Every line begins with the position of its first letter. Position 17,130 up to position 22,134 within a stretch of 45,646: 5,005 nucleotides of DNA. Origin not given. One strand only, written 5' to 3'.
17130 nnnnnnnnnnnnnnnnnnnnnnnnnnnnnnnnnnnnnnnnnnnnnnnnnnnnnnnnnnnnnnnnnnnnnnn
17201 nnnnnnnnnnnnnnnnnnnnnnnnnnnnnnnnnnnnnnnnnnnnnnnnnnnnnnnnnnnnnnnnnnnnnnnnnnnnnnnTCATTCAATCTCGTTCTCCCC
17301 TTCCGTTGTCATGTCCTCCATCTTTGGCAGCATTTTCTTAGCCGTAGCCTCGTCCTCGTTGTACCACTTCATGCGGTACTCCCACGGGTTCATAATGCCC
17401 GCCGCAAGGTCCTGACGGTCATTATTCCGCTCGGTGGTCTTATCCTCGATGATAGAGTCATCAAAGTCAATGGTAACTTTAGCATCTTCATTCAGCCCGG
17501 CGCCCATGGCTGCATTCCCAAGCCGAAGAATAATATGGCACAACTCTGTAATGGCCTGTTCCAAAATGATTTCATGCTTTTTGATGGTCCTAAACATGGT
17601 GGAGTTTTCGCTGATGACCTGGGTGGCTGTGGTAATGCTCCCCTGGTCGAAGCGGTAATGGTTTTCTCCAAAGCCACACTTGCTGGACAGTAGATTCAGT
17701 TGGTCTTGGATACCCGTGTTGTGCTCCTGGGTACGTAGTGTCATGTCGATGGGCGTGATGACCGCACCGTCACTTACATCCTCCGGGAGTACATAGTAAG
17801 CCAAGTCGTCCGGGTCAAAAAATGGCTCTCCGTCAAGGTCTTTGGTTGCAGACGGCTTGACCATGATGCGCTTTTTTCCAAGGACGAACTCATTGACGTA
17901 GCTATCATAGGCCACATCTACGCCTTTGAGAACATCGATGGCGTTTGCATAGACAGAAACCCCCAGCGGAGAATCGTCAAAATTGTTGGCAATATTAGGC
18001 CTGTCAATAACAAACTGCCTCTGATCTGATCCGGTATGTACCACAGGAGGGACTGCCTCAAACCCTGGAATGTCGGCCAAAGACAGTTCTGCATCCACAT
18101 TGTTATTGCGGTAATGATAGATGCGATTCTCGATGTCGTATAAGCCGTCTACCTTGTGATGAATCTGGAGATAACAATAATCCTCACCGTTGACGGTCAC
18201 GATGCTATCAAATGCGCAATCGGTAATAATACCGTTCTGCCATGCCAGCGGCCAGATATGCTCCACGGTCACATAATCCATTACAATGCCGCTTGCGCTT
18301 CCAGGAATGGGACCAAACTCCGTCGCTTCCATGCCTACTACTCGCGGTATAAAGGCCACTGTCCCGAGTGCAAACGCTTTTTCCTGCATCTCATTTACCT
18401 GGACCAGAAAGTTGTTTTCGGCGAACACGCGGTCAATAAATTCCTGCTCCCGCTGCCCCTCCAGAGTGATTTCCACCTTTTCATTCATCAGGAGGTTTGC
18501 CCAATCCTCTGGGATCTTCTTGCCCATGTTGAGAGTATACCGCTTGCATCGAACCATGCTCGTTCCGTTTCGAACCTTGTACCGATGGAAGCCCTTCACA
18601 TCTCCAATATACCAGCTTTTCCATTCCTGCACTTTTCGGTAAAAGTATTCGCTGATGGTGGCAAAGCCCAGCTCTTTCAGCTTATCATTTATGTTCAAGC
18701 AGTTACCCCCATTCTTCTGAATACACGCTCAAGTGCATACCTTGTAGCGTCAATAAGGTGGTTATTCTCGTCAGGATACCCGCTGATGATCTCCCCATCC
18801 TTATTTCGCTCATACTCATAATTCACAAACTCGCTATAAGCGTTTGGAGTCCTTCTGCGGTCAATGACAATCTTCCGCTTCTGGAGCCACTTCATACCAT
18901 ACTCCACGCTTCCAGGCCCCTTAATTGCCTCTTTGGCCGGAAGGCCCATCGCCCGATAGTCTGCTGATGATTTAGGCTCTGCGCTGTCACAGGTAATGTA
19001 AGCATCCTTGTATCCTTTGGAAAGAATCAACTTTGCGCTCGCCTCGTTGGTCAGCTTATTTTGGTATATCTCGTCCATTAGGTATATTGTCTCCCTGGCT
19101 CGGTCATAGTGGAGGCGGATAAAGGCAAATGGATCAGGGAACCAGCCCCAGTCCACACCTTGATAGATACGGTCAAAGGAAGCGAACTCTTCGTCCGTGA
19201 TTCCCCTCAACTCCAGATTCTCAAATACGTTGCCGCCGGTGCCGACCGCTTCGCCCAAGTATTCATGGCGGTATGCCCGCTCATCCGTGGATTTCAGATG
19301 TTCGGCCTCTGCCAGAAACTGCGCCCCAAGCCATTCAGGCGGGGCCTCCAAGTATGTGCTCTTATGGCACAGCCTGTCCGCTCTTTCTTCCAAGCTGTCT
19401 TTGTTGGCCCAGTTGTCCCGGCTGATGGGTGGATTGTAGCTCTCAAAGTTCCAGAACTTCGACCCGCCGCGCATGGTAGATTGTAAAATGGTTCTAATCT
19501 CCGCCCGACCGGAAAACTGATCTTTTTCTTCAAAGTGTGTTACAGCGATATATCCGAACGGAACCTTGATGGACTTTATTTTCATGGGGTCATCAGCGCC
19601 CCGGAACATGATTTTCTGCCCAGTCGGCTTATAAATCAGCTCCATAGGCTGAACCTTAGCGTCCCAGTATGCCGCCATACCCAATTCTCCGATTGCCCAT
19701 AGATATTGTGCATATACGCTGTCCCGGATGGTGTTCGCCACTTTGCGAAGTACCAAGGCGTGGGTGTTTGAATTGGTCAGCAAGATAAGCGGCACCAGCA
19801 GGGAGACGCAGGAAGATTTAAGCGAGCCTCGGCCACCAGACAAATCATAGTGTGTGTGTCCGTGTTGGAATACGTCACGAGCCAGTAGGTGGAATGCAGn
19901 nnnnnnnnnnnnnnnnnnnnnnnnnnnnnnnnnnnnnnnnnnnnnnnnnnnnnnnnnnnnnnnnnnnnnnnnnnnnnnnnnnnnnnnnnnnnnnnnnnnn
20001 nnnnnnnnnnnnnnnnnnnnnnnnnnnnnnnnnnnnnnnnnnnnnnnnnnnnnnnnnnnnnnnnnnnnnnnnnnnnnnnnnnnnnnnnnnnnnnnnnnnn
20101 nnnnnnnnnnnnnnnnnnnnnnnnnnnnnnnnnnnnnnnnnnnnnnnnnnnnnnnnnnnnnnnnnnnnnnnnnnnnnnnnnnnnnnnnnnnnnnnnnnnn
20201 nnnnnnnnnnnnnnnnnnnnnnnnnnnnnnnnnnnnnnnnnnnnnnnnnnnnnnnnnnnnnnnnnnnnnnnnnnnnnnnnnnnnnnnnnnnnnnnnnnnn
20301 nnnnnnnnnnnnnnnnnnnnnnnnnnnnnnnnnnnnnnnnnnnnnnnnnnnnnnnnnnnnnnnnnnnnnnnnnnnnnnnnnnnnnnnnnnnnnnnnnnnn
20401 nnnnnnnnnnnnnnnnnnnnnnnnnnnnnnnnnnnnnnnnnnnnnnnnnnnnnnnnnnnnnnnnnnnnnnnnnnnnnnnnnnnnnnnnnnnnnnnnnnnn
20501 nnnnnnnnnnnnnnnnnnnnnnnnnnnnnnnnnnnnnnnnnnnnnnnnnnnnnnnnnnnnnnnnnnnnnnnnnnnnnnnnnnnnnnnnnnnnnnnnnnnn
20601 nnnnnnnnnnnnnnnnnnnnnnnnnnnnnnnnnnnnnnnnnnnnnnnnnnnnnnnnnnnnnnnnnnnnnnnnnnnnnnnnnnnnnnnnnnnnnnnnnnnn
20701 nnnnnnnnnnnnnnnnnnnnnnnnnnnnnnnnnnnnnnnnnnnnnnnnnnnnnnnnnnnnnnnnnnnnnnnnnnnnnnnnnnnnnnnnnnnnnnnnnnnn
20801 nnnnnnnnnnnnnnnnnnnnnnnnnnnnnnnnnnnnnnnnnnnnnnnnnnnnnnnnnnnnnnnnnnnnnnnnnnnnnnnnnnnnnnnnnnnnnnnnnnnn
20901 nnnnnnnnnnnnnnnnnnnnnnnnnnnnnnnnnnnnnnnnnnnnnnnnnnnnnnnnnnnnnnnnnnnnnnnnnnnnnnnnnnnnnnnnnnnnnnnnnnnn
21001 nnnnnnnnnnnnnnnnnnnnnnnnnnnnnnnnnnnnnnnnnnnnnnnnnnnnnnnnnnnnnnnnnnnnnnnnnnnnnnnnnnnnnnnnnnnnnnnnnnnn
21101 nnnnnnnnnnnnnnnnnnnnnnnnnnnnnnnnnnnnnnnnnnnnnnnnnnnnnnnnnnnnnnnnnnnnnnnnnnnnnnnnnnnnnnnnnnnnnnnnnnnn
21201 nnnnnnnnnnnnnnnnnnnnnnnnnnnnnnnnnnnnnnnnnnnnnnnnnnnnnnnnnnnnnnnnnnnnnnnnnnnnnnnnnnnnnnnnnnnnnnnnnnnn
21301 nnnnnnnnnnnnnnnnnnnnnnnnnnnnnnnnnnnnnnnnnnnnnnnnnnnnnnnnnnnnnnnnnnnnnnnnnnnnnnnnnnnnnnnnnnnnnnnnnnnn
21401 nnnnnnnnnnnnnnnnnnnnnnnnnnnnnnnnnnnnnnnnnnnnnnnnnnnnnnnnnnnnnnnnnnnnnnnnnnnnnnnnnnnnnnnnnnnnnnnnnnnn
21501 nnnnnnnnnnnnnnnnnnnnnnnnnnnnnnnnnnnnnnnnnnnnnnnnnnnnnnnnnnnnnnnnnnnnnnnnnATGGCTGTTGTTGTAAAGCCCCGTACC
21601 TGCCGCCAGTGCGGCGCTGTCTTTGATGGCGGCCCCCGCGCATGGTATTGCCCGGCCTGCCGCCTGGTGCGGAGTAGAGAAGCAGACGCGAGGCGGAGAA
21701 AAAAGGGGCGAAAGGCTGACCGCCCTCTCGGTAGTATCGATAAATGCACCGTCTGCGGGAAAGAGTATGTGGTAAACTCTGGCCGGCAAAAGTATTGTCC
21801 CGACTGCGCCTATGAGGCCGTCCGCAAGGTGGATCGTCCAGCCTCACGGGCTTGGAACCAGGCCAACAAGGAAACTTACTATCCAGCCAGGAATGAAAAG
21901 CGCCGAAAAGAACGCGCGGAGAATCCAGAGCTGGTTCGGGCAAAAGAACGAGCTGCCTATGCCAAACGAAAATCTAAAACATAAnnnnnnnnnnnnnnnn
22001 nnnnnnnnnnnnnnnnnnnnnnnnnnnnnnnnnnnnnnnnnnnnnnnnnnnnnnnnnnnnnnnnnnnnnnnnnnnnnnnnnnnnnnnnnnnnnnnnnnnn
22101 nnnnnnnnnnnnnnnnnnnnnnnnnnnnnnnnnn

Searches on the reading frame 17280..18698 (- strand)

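Call 52: search_protein_families(library=pfam, proteins=[window:17280-18698:-], max_evalue=0.001)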
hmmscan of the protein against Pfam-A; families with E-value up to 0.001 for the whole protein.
window:17280-18698:- (472 aa): 1 family
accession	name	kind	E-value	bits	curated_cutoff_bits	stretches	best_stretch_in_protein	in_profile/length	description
PF05133.19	SPP1_portal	-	4.8e-18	65.8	25.5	2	190-449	160-385/416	Phage portal protein, SPP1 Gp6-like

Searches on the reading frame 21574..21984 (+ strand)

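Call 52: search_protein_families(library=pfam, proteins=[window:21574-21984:+], max_evalue=0.001)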
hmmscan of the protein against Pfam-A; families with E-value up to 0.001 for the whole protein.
window:21574-21984:+ (136 aa): 1 family
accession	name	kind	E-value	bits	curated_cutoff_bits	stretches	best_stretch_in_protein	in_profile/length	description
PF18912.6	DZR_2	-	0.00043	20.5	27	0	57-81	9-30/56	Double zinc ribbon domain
